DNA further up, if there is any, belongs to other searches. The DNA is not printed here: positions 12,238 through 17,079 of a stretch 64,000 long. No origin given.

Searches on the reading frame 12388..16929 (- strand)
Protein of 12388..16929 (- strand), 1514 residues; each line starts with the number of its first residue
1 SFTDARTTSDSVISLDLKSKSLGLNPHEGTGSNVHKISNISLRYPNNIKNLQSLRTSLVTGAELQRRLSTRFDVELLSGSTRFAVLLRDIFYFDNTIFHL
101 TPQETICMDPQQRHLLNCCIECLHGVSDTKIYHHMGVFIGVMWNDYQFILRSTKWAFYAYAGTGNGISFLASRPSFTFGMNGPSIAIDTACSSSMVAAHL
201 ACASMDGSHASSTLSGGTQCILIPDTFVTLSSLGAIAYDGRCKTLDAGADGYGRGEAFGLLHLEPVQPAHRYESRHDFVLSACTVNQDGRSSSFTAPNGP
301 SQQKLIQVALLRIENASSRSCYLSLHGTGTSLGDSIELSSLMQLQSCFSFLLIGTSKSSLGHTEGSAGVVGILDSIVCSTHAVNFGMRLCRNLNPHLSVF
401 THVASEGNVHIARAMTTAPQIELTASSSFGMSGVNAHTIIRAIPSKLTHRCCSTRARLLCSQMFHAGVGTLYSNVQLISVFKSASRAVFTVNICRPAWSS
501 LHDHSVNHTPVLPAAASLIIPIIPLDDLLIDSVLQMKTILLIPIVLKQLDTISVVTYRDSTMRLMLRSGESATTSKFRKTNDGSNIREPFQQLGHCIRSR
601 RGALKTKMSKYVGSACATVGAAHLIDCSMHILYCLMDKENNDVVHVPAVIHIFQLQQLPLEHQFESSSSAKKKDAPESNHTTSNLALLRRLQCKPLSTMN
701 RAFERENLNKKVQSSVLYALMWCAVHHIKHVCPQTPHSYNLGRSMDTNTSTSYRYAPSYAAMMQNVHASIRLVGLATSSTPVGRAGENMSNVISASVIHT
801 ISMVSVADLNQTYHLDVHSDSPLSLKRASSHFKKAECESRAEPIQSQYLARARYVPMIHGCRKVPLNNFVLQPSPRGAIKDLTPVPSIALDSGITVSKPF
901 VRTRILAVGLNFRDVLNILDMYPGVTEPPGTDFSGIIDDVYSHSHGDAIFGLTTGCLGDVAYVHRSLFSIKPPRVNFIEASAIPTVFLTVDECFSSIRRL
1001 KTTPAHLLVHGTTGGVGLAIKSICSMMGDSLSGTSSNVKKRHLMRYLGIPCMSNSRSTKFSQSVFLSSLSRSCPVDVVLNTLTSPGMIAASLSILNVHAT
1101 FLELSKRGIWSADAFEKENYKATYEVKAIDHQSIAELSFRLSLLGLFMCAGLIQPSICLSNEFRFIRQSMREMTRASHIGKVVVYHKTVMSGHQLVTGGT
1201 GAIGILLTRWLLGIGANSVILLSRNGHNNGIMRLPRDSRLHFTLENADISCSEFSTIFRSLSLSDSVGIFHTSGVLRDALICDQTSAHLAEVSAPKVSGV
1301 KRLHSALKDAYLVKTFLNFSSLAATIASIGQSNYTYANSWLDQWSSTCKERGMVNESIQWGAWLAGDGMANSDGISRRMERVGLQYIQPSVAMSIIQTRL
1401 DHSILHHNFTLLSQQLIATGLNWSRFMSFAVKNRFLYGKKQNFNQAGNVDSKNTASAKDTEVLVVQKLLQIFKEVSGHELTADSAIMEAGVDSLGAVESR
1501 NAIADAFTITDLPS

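Call 10: search_protein_families(library=pfam, proteins=[window:12388-16929:-], max_evalue=0.001)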
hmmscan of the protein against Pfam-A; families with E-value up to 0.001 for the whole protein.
window:12388-16929:- (1514 aa): 6 families
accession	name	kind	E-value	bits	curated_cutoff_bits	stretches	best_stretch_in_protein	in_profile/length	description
PF00109.32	ketoacyl-synt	-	3.2e-42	145.3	20.8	1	40-267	9-250/252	Beta-ketoacyl synthase, N-terminal domain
PF08659.16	KR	-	4.4e-32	111.9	22.6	1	1192-1363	1-178/180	KR domain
PF02801.28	Ketoacyl-synt_C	-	1.4e-19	70.7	20.8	1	279-381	3-109/119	Beta-ketoacyl synthase, C-terminal domain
PF13602.12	ADH_zinc_N_2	-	0.00024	22.5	27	1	1074-1184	23-134/134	Zinc-binding dehydrogenase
PF00550.31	PP-binding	-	0.00044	20.9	20.8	0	1466-1509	1-47/67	Phosphopantetheine attachment site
PF00107.32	ADH_zinc_N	-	0.00056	20.3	31.8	0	1015-1101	1-85/129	Zinc-binding dehydrogenase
